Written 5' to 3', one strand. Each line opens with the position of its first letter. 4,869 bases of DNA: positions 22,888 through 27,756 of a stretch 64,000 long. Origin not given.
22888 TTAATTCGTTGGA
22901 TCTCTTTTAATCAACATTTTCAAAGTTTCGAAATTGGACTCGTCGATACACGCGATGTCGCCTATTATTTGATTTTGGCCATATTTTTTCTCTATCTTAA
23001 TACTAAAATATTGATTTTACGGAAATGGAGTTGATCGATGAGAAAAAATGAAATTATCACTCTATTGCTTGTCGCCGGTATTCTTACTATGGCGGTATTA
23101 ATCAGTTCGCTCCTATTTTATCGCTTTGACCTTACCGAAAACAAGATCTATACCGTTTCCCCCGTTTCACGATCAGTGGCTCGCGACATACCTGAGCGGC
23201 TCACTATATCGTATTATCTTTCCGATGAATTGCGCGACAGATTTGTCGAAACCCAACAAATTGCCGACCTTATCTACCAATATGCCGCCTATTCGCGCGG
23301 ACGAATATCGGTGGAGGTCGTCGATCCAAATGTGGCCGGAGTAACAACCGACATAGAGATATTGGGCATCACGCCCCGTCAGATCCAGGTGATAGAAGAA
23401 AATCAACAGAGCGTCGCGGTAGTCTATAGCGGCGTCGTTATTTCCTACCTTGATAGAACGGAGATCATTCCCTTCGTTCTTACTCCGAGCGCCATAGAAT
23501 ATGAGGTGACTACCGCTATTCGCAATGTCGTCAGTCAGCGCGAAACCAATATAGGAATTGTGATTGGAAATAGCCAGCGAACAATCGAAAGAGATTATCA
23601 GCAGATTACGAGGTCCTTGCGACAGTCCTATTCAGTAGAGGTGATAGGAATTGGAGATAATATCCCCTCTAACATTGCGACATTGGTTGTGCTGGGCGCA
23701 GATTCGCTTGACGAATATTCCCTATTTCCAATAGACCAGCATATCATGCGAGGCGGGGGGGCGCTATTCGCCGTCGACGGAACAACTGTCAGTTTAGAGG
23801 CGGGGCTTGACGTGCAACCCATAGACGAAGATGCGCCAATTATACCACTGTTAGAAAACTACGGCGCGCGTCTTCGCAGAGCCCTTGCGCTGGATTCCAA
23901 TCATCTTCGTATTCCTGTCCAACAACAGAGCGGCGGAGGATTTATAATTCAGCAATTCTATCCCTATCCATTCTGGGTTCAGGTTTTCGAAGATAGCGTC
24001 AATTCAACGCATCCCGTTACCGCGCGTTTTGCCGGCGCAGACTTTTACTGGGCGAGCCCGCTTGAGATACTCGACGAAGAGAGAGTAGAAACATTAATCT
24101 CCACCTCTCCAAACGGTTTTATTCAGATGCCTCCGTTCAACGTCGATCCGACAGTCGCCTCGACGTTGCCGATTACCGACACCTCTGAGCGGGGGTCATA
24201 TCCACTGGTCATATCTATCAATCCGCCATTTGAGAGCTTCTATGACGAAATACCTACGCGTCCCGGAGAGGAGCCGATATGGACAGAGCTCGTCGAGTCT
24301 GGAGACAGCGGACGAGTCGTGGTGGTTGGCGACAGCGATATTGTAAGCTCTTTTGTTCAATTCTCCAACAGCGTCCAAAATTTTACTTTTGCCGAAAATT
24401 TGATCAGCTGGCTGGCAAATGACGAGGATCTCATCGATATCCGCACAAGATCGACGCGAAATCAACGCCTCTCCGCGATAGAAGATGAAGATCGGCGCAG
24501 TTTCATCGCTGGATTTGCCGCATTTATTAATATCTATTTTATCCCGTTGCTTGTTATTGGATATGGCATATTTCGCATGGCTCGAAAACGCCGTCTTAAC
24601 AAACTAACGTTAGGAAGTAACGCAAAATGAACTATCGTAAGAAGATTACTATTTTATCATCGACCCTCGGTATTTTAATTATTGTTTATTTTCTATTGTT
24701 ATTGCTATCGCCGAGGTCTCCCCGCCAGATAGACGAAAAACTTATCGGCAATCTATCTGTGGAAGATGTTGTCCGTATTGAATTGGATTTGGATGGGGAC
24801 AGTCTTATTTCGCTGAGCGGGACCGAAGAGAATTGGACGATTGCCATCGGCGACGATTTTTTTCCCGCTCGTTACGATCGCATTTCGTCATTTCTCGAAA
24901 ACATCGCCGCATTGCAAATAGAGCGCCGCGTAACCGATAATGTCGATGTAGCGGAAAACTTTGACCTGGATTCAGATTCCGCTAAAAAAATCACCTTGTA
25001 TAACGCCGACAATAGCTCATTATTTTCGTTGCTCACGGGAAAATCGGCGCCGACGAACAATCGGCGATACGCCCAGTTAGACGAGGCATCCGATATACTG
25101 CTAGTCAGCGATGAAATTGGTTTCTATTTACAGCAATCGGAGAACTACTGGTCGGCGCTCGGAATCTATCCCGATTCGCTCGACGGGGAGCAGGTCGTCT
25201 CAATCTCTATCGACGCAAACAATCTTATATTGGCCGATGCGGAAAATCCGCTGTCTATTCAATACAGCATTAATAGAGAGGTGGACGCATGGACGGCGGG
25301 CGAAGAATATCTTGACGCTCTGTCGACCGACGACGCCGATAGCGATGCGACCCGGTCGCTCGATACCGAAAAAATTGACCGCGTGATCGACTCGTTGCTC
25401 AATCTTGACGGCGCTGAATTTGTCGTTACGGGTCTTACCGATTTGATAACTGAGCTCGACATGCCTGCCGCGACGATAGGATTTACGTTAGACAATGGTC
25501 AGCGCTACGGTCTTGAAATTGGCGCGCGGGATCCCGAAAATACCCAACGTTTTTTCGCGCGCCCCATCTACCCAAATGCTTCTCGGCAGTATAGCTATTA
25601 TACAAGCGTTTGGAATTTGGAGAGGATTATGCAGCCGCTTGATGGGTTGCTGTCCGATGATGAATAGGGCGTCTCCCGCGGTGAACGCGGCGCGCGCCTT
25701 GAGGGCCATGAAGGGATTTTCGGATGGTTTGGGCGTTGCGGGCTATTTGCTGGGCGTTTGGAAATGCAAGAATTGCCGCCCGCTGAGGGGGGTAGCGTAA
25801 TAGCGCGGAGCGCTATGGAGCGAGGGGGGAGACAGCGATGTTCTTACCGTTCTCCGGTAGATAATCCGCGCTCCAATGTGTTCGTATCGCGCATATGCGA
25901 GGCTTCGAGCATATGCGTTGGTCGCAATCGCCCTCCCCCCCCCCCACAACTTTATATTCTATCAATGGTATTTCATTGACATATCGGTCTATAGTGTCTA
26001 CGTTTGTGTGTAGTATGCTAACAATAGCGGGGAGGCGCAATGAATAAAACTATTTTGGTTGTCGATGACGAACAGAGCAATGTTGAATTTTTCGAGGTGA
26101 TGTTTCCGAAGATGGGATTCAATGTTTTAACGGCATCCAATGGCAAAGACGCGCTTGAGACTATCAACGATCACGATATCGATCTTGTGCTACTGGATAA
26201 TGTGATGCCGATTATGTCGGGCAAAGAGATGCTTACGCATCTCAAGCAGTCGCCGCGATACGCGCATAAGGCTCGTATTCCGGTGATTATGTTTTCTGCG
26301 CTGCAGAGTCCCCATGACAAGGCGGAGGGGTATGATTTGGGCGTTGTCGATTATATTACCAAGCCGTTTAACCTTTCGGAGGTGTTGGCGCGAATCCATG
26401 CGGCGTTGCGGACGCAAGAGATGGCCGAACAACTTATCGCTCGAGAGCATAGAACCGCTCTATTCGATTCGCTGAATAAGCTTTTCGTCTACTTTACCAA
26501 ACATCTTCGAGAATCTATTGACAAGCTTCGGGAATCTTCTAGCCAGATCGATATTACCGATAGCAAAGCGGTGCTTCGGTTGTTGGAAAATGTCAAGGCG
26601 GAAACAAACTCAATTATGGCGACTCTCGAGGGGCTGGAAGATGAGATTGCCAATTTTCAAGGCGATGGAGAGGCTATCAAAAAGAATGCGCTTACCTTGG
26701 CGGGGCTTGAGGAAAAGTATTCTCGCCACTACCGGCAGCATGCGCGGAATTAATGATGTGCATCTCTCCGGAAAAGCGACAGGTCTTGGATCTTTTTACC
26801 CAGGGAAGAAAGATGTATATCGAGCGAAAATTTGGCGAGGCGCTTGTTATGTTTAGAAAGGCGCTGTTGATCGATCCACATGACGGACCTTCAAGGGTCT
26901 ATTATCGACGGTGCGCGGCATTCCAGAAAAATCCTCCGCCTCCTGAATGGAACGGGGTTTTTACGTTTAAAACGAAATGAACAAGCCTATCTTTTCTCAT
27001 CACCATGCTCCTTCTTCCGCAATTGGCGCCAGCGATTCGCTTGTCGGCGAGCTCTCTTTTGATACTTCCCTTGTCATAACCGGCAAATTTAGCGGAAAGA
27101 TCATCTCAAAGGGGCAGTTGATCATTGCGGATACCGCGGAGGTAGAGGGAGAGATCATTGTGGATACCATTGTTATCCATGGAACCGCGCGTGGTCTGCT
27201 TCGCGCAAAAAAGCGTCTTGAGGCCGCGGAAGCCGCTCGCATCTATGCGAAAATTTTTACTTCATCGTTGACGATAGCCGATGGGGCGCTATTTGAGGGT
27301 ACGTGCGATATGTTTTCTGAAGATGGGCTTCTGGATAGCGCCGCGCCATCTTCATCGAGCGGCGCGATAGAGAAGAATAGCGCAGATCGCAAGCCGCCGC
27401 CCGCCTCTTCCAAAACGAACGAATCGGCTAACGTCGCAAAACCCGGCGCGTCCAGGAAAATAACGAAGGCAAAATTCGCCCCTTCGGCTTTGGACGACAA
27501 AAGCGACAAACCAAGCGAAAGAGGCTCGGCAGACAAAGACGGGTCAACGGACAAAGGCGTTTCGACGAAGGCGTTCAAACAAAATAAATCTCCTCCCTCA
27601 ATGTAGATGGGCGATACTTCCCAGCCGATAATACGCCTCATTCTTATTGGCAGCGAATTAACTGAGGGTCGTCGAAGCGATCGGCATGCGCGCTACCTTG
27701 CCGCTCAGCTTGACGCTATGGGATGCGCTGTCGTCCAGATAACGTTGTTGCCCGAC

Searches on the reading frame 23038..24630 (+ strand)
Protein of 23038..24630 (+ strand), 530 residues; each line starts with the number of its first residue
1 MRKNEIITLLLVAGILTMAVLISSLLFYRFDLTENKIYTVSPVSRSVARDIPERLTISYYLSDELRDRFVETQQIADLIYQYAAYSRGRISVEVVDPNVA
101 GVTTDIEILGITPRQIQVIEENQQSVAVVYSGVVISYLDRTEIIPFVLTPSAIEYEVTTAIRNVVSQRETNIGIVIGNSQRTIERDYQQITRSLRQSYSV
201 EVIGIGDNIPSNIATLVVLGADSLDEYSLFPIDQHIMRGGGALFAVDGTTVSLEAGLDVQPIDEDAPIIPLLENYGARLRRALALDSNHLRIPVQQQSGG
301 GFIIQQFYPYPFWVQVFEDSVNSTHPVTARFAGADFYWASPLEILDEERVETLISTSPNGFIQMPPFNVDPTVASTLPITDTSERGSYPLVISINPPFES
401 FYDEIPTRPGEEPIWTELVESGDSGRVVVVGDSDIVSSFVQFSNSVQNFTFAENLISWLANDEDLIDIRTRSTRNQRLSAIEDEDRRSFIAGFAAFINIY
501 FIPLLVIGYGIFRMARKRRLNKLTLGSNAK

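Call 42: search_protein_families(library=pfam, proteins=[window:23038-24630:+])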
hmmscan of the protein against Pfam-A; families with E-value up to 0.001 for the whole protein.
window:23038-24630:+ (530 aa): 2 families
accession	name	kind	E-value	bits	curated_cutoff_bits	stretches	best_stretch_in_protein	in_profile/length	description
PF09822.16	ABC_transp_aux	-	1.2e-49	169.5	34.7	1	171-451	3-276/288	ABC-type uncharacterized transport system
PF23357.1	DUF7088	-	4.3e-19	69.1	27.8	1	34-136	1-105/105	Domain of unknown function (DUF7088)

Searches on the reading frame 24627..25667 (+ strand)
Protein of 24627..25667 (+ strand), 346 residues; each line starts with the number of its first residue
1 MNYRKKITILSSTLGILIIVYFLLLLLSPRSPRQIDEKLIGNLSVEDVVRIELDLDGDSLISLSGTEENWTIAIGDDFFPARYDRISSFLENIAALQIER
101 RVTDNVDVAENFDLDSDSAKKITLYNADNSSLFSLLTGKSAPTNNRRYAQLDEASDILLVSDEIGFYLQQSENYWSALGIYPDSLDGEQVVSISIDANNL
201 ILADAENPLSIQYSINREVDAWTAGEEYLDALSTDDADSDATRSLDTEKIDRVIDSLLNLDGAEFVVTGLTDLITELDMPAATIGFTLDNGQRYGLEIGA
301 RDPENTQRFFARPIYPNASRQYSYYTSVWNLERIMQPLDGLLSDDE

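Call 42: search_protein_families(library=pfam, proteins=[window:24627-25667:+])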
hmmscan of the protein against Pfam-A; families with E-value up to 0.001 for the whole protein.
window:24627-25667:+ (346 aa): 1 family
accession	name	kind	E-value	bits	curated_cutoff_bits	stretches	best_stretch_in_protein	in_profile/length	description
PF14238.11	DUF4340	-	3.4e-19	70.2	25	1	76-267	6-169/183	Domain of unknown function (DUF4340)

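Call 67: list_cluster_members(proteins=[window:35057-38449:-, window:35057-38413:-, window:24627-25667:+, window:47884-48867:-, window:40485-41894:-, window:59754-60509:+, window:3931-5424:+, window:61533-61946:+])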
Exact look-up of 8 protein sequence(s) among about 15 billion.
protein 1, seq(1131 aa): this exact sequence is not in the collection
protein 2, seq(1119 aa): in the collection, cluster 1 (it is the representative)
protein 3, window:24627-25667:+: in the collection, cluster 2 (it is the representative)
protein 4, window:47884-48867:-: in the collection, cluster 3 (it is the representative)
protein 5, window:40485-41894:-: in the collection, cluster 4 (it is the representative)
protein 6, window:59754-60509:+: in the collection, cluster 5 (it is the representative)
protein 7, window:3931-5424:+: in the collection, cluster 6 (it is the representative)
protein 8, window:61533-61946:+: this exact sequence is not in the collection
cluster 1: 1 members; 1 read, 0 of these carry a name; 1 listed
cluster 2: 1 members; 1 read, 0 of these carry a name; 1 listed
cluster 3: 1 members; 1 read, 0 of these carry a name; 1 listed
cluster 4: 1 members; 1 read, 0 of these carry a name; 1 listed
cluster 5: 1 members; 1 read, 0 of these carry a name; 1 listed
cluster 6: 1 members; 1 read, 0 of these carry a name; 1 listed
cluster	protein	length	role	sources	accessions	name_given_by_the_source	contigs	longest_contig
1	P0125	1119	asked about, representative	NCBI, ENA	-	-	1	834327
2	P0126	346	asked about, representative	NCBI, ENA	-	-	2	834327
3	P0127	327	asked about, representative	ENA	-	-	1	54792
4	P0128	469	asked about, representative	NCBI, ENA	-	-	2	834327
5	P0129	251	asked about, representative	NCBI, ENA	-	-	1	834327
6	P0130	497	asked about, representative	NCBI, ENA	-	-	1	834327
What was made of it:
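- Checked: The 1131-aa product from 38449 is not on record (call 67).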

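Call 70: find_encoding_contigs(protein=window:24627-25667:+, flank=10000, max_places=2)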
Protein window:24627-25667:+ (346 aa): 1 contig read that carries it; 1 place shown.
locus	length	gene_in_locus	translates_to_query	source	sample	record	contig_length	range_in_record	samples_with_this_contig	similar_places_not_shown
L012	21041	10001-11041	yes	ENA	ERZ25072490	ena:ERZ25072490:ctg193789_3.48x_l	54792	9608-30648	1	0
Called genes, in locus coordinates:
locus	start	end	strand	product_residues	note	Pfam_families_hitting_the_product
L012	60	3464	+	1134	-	PF02811:PHP, PF07733:DNA_pol3_alpha, PF17657:DNA_pol3_finger, PF14579:HHH_6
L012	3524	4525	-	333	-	-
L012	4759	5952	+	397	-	PF04235:DUF418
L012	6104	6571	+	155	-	PF03352:Adenine_glyco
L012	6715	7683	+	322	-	PF00005:ABC_tran, PF13304:AAA_21 (weak)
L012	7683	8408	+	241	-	PF01061:ABC2_membrane (weak), PF12679:ABC2_membrane_2, PF12698:ABC2_membrane_3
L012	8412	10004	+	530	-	PF23357:DUF7088, PF09822:ABC_transp_aux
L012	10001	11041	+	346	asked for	PF14238:DUF4340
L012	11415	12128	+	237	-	PF00072:Response_reg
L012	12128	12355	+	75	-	-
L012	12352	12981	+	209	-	PF04519:Bactofilin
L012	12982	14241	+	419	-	PF00994:MoCF_biosynth, PF02464:CinA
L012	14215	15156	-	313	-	PF10111:Glyco_tranf_2_2 (faint), PF13641:Glyco_tranf_2_3 (faint), PF00535:Glycos_transf_2 (weak)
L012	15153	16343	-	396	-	-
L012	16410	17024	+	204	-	PF01048:PNP_UDP_1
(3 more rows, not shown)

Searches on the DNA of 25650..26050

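Call 56: search_rna_families(source=window, start=25650, end=26050, threshold=evalue, max_evalue=10)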
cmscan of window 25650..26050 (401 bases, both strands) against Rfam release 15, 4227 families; matches with E-value up to 10: 3.
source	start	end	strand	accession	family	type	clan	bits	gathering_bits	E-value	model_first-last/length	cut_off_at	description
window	25953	26028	-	RF00132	snoR24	Gene; snRNA; snoRNA; CD-box;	-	14.8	38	8.7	1-92/92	no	Small nucleolar RNA R24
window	25653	25704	+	RF01275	sR22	Gene; snRNA; snoRNA; CD-box;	-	12.7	40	9.2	1-58/58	no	Small nucleolar RNA sR22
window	25841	25870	-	RF01962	RMST_1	Gene; lncRNA;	-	9.9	40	9.7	1-61/61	no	Rhabdomyosarcoma 2 associated transcript conserved region 1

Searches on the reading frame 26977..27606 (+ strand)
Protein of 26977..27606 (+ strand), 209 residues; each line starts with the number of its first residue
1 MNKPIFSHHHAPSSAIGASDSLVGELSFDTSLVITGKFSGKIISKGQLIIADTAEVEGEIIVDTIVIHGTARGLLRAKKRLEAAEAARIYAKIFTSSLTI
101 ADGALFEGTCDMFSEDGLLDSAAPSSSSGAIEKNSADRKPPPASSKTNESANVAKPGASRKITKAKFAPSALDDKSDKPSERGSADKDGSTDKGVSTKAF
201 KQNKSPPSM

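Call 42: search_protein_families(library=pfam, proteins=[window:26977-27606:+])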
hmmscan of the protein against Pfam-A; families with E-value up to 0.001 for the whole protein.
window:26977-27606:+ (209 aa): 1 family
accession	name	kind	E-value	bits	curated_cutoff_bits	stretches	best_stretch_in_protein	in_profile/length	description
PF04519.19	Bactofilin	-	9e-23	80.8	27.9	1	15-110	2-97/98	Polymer-forming cytoskeletal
